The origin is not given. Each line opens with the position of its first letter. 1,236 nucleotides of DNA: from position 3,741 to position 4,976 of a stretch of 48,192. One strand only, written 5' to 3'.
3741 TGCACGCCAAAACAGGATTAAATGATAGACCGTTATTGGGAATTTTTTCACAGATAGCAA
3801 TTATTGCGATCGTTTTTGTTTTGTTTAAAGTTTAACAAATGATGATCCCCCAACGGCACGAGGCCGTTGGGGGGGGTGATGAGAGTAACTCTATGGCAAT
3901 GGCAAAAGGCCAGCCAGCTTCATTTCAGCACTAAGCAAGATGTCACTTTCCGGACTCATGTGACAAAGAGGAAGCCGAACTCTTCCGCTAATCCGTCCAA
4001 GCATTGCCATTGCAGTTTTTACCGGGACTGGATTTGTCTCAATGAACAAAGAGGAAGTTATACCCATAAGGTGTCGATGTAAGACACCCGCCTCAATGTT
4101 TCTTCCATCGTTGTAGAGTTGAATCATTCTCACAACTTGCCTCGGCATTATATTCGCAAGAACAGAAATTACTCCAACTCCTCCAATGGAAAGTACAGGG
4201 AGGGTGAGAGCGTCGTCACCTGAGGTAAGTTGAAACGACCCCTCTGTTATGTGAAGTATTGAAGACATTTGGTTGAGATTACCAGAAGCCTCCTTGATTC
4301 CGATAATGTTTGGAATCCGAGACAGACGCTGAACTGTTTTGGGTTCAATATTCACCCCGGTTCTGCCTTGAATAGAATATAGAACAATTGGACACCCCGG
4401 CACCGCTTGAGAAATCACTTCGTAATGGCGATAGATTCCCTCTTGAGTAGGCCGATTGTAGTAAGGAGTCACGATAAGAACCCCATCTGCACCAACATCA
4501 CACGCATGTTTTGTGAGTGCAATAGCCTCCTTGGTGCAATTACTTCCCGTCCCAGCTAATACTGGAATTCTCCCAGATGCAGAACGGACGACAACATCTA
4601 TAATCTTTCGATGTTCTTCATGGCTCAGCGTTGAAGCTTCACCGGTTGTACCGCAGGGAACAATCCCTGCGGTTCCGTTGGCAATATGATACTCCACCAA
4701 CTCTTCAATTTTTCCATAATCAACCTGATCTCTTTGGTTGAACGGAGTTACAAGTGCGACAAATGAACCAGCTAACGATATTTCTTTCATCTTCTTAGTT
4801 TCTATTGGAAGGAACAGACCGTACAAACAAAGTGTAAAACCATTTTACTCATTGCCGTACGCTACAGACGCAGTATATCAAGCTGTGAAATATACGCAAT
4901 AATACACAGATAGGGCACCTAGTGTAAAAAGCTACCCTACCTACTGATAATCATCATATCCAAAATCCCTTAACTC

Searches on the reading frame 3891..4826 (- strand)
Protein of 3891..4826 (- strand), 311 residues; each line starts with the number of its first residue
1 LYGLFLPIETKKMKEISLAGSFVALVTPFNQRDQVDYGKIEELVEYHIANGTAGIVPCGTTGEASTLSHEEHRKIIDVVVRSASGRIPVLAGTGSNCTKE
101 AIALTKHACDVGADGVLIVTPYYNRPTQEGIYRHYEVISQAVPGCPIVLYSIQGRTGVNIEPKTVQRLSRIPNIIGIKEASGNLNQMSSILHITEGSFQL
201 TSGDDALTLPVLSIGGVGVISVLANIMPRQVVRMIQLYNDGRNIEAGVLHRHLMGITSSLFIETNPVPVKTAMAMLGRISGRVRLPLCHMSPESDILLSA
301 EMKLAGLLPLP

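Call 19: search_protein_families(library=pfam, proteins=[window:3891-4826:-], max_evalue=0.01)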
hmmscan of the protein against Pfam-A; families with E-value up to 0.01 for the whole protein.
window:3891-4826:- (311 aa): 1 family
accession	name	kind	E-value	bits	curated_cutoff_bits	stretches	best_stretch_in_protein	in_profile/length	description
PF00701.28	DHDPS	-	8.5e-94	314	22.1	1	18-294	2-278/289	Dihydrodipicolinate synthetase family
